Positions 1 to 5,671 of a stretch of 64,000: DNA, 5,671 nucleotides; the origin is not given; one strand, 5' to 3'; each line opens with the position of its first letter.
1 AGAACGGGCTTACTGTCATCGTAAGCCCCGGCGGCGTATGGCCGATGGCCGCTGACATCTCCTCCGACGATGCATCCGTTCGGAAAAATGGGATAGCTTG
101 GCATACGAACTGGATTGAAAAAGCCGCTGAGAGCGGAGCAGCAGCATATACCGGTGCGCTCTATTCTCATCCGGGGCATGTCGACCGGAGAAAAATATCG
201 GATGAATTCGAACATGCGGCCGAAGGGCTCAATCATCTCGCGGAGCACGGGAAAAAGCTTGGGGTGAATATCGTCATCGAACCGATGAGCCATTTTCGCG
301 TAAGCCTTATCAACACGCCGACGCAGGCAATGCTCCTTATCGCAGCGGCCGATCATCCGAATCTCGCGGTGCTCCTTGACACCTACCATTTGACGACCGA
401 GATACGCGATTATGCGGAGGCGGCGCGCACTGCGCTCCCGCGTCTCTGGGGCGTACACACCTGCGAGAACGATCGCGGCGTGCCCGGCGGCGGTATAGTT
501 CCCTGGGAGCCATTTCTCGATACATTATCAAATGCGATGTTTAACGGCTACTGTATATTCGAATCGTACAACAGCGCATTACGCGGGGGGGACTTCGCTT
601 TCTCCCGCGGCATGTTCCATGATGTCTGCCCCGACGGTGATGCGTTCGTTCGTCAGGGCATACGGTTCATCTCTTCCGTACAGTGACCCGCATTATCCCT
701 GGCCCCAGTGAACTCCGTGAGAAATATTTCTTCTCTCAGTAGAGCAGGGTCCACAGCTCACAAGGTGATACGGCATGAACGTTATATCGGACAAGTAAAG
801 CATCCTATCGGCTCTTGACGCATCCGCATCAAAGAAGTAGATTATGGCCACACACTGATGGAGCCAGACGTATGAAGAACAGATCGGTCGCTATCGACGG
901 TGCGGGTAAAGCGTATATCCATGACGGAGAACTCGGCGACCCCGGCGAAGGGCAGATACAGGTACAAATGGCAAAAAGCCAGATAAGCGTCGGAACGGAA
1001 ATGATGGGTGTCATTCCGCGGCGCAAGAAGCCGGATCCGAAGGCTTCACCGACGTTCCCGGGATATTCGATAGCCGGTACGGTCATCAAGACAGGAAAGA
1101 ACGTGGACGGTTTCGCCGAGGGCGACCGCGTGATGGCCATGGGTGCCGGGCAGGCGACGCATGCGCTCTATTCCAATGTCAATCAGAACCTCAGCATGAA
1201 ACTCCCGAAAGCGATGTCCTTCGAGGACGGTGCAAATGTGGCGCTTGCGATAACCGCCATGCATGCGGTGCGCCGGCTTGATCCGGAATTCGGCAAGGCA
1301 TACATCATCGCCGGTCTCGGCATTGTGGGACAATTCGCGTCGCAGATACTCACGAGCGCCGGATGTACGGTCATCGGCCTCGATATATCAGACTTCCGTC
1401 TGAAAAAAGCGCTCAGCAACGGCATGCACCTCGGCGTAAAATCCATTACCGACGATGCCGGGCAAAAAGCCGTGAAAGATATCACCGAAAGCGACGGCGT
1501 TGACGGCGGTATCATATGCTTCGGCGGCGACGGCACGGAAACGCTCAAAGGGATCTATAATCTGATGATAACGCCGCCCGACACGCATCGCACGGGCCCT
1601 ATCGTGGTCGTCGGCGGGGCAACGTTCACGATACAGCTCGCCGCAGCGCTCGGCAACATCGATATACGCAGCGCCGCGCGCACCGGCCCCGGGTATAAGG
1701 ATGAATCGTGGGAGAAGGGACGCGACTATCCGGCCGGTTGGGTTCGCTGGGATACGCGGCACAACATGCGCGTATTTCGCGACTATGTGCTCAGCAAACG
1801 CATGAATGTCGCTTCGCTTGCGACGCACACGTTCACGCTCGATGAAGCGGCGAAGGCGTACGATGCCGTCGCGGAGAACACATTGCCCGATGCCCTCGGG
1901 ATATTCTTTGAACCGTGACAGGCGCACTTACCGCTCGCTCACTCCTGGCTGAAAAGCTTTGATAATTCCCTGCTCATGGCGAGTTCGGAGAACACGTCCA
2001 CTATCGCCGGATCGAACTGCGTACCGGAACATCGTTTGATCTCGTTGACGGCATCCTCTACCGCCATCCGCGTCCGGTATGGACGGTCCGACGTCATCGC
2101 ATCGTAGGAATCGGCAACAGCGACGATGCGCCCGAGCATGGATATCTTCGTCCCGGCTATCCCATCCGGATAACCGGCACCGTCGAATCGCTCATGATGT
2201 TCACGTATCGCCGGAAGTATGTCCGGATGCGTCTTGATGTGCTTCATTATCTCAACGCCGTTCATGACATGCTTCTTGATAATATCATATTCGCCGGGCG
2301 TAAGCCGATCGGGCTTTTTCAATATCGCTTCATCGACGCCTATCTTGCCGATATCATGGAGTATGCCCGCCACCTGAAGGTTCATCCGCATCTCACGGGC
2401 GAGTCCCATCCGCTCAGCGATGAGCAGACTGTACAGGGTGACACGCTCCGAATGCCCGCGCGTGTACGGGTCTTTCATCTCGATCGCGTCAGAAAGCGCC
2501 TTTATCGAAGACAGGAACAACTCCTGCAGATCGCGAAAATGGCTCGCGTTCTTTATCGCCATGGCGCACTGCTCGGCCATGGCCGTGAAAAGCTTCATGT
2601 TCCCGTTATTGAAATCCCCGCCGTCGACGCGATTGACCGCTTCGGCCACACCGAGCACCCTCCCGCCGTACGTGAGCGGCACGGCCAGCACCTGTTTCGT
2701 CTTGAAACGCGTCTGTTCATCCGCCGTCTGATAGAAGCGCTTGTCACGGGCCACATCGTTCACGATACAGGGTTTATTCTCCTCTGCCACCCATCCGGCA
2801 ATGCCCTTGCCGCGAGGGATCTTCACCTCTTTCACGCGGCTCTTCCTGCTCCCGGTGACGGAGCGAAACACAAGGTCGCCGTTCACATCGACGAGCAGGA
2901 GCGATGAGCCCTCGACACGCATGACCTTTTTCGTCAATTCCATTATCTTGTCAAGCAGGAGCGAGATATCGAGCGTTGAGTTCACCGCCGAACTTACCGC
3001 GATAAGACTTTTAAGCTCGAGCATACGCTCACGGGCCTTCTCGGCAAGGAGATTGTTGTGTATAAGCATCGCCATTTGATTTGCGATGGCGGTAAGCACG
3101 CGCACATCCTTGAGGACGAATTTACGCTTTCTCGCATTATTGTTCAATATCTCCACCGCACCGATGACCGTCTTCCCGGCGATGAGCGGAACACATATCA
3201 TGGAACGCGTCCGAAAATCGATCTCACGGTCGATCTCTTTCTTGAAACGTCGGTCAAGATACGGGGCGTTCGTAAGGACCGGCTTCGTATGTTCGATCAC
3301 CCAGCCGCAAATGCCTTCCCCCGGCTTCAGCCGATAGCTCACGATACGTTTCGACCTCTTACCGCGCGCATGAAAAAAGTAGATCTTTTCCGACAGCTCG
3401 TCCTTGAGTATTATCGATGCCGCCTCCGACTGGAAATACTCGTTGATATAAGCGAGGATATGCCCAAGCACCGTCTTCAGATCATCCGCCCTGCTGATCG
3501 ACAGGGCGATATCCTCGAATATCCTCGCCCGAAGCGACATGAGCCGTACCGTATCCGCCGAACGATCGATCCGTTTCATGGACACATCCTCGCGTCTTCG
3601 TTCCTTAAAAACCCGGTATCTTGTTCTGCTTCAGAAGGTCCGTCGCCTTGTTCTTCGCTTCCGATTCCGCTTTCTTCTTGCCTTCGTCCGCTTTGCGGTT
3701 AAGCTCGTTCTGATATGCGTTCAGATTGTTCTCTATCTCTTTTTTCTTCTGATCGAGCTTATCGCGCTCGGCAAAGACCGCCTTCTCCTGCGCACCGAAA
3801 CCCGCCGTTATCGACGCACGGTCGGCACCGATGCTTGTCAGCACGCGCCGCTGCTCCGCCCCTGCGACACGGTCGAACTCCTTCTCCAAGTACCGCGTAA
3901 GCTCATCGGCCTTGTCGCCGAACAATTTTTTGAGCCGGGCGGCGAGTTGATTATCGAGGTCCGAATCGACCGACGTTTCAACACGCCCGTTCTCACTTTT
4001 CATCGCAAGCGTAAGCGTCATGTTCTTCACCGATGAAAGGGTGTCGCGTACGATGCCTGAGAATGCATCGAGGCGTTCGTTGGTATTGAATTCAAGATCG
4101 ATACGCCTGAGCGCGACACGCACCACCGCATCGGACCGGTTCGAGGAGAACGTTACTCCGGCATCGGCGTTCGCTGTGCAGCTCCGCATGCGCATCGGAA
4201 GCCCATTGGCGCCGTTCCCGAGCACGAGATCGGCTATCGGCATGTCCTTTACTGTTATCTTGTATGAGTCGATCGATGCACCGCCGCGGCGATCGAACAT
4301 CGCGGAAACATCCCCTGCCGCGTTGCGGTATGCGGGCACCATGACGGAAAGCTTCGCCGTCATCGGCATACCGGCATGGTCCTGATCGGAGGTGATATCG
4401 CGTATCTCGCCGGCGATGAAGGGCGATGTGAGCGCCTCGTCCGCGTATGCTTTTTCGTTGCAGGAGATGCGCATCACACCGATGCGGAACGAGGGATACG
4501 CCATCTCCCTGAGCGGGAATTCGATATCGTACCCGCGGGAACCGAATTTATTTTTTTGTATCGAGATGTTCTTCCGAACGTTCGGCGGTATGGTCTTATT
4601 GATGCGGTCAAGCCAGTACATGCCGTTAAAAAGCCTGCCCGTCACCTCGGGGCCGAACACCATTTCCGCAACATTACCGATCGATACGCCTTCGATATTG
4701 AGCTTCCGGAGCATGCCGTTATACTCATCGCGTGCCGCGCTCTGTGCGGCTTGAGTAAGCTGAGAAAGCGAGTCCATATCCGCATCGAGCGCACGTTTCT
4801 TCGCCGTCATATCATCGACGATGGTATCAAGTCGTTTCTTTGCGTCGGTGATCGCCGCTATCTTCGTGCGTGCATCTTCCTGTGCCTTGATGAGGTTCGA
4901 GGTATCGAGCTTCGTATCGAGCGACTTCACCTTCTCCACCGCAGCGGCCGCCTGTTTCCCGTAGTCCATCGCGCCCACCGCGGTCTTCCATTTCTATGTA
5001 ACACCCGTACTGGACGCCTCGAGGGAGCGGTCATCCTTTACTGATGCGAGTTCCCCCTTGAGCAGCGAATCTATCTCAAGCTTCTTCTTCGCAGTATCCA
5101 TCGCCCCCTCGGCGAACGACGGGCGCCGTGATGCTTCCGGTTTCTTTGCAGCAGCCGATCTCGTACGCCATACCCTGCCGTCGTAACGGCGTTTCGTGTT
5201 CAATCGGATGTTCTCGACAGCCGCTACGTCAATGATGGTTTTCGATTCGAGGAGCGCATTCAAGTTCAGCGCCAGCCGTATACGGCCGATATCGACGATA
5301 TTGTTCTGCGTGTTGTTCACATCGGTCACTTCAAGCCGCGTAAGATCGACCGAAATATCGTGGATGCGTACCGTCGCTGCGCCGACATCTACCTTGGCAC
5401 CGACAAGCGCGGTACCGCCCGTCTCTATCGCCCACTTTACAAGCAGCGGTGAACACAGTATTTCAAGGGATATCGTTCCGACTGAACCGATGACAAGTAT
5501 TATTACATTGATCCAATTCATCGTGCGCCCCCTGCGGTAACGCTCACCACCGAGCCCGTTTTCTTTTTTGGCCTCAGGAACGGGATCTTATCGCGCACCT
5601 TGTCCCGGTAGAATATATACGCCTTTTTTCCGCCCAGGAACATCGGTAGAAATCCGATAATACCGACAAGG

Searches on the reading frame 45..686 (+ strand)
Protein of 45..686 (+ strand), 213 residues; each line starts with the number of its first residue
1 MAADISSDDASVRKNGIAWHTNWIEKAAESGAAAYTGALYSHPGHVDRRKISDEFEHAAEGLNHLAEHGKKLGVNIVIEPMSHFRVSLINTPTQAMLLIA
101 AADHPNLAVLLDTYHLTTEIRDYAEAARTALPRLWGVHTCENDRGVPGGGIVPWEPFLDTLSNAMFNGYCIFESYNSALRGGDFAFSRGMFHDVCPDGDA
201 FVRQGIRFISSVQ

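Call 54: search_protein_families(library=pfam, proteins=[window:45-686:+], max_evalue=0.0001)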
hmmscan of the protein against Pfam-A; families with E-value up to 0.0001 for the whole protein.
window:45-686:+ (213 aa): 1 family
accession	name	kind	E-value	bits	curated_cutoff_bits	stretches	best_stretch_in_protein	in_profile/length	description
PF01261.30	AP_endonuc_2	-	2.5e-28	99.9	31.1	1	5-178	55-233/249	Xylose isomerase-like TIM barrel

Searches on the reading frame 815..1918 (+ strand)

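Call 54: search_protein_families(library=pfam, proteins=[window:815-1918:+], max_evalue=0.0001)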
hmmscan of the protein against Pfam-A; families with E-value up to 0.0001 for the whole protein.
window:815-1918:+ (367 aa): 2 families
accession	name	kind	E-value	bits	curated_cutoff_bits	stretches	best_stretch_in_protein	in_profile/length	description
PF00107.32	ADH_zinc_N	-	2.6e-09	37.6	31.8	1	171-238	2-69/129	Zinc-binding dehydrogenase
PF08240.17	ADH_N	-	7.7e-07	29.8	23.5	1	74-113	28-68/104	Alcohol dehydrogenase GroES-like domain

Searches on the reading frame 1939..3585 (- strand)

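Call 54: search_protein_families(library=pfam, proteins=[window:1939-3585:-], max_evalue=0.0001)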
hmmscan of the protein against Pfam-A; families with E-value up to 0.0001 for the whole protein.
window:1939-3585:- (548 aa): 5 families
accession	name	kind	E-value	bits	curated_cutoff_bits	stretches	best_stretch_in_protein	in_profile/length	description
PF13487.12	HD_5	-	5.7e-38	130.8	27.2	1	363-528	2-170/170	HD domain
PF13185.12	GAF_2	-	2.1e-35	122.3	28.6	2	34-176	2-136/136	GAF domain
PF01590.32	GAF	-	3.4e-35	121.9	22.4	2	207-344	2-133/133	GAF domain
PF01966.28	HD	-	7.6e-22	78.2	22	1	377-497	3-116/116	HD domain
PF13492.12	GAF_3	-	1.3e-15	58.4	27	1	208-346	3-129/129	GAF domain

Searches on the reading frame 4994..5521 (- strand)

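Call 54: search_protein_families(library=pfam, proteins=[window:4994-5521:-], max_evalue=0.0001)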
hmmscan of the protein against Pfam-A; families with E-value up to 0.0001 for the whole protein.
window:4994-5521:- (175 aa): 1 family
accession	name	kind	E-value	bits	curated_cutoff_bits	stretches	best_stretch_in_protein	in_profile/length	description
PF05359.17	DUF748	-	1.9e-05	23.4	50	1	15-132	27-144/1037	Domain of Unknown Function (DUF748)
